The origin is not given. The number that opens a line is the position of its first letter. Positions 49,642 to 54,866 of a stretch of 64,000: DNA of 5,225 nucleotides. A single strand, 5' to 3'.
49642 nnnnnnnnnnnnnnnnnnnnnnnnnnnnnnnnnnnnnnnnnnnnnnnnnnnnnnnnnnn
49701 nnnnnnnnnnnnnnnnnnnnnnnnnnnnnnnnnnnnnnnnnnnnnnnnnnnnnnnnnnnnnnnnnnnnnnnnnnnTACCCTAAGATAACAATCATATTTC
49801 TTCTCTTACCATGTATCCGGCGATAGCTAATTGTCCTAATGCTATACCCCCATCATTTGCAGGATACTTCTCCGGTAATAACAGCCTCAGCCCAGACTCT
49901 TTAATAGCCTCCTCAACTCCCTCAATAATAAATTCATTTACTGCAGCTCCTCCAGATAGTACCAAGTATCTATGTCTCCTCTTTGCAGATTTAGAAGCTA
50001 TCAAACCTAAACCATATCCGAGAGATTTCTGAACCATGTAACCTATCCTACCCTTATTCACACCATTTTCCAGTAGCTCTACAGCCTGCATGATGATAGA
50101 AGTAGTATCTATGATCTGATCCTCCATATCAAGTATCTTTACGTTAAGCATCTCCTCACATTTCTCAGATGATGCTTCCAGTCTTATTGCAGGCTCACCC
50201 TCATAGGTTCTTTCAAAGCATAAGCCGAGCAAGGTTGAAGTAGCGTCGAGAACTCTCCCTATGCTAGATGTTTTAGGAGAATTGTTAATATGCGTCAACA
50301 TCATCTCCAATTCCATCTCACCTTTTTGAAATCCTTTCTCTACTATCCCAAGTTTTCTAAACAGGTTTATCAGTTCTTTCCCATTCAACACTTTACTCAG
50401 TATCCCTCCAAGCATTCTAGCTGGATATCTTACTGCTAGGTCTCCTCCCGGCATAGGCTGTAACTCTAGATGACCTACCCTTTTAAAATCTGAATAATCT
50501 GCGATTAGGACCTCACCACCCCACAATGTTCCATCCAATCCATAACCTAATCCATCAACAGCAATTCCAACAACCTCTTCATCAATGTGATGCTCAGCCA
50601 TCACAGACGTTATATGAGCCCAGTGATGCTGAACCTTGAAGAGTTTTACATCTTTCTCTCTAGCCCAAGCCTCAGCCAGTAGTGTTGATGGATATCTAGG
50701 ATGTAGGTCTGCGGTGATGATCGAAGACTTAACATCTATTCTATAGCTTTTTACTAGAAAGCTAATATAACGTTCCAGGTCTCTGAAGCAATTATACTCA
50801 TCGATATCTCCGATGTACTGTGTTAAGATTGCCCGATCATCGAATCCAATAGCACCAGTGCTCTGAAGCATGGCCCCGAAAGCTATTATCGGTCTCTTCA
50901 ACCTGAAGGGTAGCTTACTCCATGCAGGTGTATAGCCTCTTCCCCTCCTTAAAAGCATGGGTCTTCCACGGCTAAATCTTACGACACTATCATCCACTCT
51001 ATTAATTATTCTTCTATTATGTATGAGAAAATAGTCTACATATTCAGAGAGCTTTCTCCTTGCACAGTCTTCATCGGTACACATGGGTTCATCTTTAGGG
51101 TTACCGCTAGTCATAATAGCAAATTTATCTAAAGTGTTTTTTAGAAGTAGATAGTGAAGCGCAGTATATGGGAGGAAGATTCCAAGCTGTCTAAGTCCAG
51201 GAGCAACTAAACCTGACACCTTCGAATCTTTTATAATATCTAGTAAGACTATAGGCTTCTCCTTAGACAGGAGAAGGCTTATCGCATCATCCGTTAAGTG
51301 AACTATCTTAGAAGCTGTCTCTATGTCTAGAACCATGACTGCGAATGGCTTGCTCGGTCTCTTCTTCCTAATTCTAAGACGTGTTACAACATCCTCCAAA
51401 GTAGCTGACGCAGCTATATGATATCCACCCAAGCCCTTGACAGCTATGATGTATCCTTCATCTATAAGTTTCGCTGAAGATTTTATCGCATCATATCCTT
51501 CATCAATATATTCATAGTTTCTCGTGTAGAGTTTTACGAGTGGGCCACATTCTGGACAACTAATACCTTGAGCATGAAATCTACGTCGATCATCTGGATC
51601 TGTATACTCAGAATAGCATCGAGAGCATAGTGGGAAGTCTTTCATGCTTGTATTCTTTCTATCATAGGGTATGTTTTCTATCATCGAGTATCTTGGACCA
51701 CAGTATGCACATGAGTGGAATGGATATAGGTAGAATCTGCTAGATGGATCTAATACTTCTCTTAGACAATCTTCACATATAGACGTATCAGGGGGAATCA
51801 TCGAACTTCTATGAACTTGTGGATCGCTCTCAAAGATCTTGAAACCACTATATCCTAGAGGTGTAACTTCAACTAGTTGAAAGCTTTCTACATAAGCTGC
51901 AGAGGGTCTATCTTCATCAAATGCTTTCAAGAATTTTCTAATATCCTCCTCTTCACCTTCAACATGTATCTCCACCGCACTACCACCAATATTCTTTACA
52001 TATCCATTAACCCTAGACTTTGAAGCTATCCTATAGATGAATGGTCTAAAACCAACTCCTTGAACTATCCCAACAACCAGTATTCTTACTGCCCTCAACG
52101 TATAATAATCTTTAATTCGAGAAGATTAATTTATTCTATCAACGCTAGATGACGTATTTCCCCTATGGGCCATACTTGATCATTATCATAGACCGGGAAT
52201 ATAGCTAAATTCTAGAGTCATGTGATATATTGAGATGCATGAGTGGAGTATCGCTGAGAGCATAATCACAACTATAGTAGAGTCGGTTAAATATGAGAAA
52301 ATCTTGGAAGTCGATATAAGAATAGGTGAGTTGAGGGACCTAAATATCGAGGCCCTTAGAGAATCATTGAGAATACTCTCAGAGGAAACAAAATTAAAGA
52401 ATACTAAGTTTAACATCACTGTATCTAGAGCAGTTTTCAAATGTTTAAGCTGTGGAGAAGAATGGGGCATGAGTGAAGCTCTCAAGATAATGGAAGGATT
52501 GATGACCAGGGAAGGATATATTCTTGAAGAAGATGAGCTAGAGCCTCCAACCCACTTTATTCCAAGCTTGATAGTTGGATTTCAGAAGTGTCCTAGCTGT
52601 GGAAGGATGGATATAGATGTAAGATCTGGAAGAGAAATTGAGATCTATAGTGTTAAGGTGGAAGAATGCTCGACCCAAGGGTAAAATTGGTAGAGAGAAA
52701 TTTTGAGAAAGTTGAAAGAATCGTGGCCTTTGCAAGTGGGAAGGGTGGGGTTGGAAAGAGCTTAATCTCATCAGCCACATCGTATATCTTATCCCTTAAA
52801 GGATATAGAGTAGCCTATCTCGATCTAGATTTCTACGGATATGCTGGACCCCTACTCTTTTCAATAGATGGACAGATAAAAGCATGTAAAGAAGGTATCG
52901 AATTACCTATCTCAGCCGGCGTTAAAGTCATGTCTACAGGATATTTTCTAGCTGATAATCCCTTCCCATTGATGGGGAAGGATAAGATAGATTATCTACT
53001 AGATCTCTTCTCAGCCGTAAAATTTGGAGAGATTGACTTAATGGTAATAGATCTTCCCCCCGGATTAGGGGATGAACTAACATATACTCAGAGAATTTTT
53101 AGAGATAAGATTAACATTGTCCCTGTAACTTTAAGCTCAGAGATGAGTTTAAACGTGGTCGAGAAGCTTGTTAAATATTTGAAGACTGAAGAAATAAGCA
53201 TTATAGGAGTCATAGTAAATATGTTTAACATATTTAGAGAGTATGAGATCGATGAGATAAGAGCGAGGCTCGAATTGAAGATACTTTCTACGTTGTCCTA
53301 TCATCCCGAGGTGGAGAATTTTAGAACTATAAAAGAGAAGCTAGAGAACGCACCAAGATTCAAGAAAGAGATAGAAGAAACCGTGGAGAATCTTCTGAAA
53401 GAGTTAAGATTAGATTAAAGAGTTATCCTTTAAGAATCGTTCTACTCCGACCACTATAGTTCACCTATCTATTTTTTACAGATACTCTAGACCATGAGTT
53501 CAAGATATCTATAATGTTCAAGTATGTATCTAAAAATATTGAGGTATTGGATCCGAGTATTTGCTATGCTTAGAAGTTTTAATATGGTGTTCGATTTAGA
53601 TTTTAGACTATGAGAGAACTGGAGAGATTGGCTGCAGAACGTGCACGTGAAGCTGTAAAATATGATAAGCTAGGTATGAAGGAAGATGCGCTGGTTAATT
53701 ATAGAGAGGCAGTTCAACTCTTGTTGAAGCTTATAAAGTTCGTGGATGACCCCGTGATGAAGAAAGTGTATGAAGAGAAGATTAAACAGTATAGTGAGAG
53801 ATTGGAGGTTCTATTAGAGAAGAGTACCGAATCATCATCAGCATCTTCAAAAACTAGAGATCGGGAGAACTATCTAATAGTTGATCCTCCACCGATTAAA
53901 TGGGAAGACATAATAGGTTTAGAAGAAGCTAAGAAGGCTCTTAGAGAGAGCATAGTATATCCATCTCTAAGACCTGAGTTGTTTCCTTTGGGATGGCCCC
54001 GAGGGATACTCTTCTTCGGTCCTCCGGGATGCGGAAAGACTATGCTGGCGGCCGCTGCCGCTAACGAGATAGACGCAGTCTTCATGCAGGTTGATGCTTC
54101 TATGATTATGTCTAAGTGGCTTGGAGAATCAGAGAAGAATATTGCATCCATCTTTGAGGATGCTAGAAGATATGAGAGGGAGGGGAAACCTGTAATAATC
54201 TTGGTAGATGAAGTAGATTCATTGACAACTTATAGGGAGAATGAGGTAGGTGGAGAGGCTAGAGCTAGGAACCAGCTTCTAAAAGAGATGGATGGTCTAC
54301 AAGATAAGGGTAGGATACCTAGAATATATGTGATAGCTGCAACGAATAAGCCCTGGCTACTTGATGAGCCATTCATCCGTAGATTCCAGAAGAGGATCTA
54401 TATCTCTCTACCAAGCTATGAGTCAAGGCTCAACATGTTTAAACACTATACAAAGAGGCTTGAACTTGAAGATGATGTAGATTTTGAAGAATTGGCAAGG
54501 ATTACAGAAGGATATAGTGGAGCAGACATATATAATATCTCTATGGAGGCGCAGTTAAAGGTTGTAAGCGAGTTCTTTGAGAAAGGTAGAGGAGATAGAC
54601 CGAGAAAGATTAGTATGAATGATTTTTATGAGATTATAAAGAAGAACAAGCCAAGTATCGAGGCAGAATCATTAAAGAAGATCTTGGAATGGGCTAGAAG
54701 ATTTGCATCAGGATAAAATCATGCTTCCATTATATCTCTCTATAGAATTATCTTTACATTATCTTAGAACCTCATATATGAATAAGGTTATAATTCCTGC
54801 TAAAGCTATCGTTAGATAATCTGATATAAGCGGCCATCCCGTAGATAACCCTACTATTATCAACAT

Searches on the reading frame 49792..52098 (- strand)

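Call 9: search_protein_families(library=ncbifam, proteins=[window:49792-52098:-], max_evalue=0.00001)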
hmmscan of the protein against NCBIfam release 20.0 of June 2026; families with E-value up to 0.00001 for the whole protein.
window:49792-52098:- (768 aa): 28 families (the best 25 are shown)
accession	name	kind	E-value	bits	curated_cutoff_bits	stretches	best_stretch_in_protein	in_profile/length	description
TIGR00143.1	hypF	equivalog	5e-233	775.5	466.1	1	7-759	2-739/741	carbamoyltransferase HypF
NF011009.0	PRK14435.1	equivalog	4e-19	68.6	119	1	1-88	1-87/90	acylphosphatase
TIGR00057.1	TIGR00057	equivalog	7.5e-15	54.7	123.2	1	203-388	9-193/202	L-threonylcarbamoyladenylate synthase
NF010995.0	PRK14420.1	equivalog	4.4e-14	52.8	110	1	1-65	1-65/91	acylphosphatase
NF011017.0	PRK14445.1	equivalog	9.9e-14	51.4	97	1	2-80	4-81/92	acylphosphatase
NF011005.0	PRK14431.1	equivalog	1.1e-13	51.1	108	1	1-78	1-77/89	acylphosphatase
NF011020.0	PRK14449.1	equivalog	1.1e-11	44.5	103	1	2-58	3-59/90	acylphosphatase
NF011007.0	PRK14433.1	equivalog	2.4e-11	43.7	100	1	3-88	3-87/88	acylphosphatase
NF011012.0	PRK14440.1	equivalog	3.8e-11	43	103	1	5-72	6-72/90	acylphosphatase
NF011019.0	PRK14448.1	equivalog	8.1e-11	41.9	100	1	3-72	3-71/90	acylphosphatase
NF011000.0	PRK14426.1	equivalog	8.2e-11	41.8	89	1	4-88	6-91/92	acylphosphatase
NF011010.0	PRK14436.1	equivalog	2.9e-10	40.4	117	1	6-88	8-89/91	acylphosphatase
NF011014.0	PRK14442.1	equivalog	5e-10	39.7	98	1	4-88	6-89/91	acylphosphatase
NF011021.0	PRK14450.1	equivalog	7.6e-10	38.6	109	1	1-87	1-88/91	acylphosphatase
NF011015.0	PRK14443.1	equivalog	1.1e-09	38.7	131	1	7-68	9-70/93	acylphosphatase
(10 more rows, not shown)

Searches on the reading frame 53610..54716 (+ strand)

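Call 39: search_protein_families(library=ncbifam, proteins=[window:53610-54716:+], max_evalue=0.000001)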
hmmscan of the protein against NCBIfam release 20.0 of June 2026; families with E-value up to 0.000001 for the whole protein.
window:53610-54716:+ (368 aa): 12 families
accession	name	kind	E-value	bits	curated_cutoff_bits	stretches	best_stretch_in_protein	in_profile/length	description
NF041006.2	cell_div_CdvC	equivalog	1.6e-146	488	650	1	3-366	6-369/370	cell division protein CdvC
TIGR01243.1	CDC48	subfamily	1.2e-64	218.9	802.65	1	49-358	405-722/733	CDC48 family AAA ATPase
NF003069.1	PRK03992.1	subfamily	2e-57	195.1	500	1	90-345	122-371/379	proteasome-activating nucleotidase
TIGR01242.2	TIGR01242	subfamily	1.2e-55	189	500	1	88-345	103-354/362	proteasome-activating nucleotidase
NF047747.1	PrtsmActNtasePan2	equivalog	1e-47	163.3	700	1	89-319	141-373/397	proteasome-activating nucleotidase Pan2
NF047748.1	PrtsmActNtasePan1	equivalog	5.1e-47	160.8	750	1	92-349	141-392/405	proteasome-activating nucleotidase Pan1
TIGR01241.2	FtsH_fam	equivalog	3.7e-44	151.5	600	1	82-318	145-382/598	ATP-dependent zinc metalloprotease FtsH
NF042959.1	IteA_antiphage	equivalog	4.1e-34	118.3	510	1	127-319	122-305/367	anti-phage ATPase IteA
TIGR03689.1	pup_AAA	equivalog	1.5e-33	116.3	504.75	1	68-290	151-388/512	proteasome ATPase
NF008004.0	PRK10733.1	equivalog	3e-33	114.7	1008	1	92-340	145-386/644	ATP-dependent zinc metalloprotease FtsH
NF003229.0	PRK04195.1-5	equivalog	5.6e-11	41.8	280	1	95-210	13-118/413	replication factor C large subunit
NF003230.0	PRK04195.1-6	equivalog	3.6e-07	29.2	441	1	128-207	37-111/494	replication factor C large subunit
